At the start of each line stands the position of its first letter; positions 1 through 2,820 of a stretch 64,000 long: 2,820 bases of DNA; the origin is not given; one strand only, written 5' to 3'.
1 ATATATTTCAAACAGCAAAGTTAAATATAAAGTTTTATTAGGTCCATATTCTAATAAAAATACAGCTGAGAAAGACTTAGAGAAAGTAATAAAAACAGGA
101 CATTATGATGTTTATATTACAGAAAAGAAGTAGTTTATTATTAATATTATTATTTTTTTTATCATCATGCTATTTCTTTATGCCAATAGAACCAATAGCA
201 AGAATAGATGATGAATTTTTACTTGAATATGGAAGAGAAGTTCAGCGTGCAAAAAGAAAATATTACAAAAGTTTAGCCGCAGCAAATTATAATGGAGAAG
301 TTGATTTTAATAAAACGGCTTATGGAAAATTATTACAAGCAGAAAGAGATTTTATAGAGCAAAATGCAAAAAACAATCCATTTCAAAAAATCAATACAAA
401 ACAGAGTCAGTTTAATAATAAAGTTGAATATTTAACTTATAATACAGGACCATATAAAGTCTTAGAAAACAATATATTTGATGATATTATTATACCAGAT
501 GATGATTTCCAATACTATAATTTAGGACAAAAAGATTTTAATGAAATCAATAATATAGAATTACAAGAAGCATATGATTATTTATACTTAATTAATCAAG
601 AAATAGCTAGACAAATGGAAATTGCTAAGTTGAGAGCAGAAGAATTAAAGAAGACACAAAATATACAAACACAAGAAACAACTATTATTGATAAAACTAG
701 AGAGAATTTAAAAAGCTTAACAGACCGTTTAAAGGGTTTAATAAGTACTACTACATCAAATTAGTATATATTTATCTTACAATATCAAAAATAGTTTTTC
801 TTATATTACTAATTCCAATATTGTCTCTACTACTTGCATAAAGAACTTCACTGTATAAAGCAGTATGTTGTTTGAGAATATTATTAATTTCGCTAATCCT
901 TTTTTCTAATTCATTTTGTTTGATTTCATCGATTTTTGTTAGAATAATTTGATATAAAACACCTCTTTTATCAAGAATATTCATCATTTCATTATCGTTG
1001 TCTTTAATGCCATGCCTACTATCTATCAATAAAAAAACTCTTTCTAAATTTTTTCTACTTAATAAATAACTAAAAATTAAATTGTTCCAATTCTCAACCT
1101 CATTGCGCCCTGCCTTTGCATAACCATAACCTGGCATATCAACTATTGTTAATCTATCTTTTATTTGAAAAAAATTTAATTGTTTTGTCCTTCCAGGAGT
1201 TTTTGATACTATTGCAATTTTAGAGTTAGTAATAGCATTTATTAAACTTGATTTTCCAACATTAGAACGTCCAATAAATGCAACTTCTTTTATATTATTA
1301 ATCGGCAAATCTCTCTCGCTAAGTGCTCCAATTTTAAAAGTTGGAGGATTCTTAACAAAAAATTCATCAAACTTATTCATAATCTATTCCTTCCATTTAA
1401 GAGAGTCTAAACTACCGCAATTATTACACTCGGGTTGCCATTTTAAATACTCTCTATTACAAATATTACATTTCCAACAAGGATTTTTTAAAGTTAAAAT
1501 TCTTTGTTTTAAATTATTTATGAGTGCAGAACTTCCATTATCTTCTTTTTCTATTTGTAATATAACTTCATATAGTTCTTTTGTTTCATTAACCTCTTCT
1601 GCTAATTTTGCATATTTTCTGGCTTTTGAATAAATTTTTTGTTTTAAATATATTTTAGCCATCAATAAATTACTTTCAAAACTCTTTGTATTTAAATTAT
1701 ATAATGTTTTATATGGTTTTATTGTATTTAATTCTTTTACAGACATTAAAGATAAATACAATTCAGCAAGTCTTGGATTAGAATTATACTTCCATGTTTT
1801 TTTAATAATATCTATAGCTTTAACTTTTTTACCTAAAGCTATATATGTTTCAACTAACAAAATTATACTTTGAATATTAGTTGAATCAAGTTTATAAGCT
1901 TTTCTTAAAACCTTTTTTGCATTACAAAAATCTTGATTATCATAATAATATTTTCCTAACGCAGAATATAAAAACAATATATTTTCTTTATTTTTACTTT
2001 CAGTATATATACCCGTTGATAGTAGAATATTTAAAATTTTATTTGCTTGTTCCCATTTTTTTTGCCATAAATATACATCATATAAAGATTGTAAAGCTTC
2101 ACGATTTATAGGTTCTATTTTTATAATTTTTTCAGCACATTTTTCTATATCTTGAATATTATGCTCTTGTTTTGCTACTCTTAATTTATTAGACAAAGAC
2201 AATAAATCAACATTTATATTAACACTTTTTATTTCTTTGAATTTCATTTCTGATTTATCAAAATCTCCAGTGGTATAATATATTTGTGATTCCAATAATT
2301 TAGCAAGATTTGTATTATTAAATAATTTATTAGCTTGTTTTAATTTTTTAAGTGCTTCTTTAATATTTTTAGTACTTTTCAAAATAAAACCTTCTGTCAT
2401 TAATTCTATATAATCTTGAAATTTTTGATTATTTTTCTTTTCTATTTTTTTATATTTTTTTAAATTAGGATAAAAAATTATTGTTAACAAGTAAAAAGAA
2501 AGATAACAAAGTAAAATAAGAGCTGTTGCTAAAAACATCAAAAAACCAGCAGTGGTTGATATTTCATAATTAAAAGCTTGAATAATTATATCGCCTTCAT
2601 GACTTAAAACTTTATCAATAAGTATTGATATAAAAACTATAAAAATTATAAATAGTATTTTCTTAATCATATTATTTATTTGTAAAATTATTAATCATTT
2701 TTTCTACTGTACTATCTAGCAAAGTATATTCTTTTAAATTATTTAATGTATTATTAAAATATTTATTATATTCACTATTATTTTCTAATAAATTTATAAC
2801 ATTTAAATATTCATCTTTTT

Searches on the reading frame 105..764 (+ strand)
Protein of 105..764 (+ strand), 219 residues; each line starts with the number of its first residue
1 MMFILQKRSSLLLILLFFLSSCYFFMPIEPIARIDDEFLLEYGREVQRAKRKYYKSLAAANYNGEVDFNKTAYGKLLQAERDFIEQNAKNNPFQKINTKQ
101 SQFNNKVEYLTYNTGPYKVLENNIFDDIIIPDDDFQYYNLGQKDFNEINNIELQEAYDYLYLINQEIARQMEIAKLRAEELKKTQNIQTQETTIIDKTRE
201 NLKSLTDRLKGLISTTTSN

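Call 33: find_encoding_contigs(protein=window:105-764:+, flank=10000, max_places=10)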
Protein window:105-764:+ (219 aa): no gene with exactly this product is on record in the collection.

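Call 62: search_protein_families(library=pfam, proteins=[window:105-764:+], max_evalue=0.0001)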
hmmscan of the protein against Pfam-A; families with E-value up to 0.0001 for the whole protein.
window:105-764:+ (219 aa): 0 families

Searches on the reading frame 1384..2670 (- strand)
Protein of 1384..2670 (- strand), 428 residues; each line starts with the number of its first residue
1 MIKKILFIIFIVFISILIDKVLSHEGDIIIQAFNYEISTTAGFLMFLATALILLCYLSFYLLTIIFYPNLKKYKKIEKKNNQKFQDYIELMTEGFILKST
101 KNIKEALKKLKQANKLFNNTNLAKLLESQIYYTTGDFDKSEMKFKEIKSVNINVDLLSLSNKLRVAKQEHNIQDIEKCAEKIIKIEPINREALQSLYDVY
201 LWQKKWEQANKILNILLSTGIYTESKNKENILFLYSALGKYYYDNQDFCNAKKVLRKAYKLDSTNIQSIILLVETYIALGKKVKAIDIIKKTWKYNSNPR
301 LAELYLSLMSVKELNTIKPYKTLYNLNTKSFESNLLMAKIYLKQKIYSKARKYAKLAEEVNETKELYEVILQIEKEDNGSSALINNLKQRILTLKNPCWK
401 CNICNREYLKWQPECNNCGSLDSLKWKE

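Call 35: find_encoding_contigs(protein=window:1384-2670:-, flank=10000, max_places=10)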
Protein window:1384-2670:- (428 aa): 23 contigs read that carry it; 3 places shown.
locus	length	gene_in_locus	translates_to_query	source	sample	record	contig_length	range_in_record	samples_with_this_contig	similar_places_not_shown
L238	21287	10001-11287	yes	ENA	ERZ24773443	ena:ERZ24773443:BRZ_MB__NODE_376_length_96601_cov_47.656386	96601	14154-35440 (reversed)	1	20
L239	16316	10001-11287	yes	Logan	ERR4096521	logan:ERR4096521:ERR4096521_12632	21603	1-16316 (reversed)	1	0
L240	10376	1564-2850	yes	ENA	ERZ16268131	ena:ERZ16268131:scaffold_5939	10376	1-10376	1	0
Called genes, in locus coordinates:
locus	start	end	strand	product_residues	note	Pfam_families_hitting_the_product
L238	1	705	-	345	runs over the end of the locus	PF01136:Peptidase_U32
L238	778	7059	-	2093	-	PF04610:TrbL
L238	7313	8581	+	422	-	PF02403:Seryl_tRNA_N, PF00587:tRNA-synt_2b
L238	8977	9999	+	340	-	-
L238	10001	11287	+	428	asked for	PF07219:HemY_N (weak), PF07719:TPR_2 (faint), PF14559:TPR_19 (faint), PF12895:ANAPC3 (weak)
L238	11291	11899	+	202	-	PF03193:RsgA_GTPase (weak), PF01926:MMR_HSR1, PF02421:FeoB_N, PF00350:Dynamin_N (faint), PF00009:GTP_EFTU (weak)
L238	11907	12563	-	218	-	-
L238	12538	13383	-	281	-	PF05036:SPOR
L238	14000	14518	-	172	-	PF05198:IF3_N, PF00707:IF3_C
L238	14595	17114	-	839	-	PF00133:tRNA-synt_1, PF09334:tRNA-synt_1g, PF13603:tRNA-synt_1_2 (weak), PF08264:Anticodon_1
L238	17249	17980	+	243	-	-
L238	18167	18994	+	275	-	-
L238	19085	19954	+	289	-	-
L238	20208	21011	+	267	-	-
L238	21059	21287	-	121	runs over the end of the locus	-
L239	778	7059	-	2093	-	PF04610:TrbL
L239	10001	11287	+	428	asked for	PF07219:HemY_N (weak), PF07719:TPR_2 (faint), PF14559:TPR_19 (faint), PF12895:ANAPC3 (weak)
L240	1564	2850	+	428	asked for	PF07219:HemY_N (weak), PF07719:TPR_2 (faint), PF14559:TPR_19 (faint), PF12895:ANAPC3 (weak)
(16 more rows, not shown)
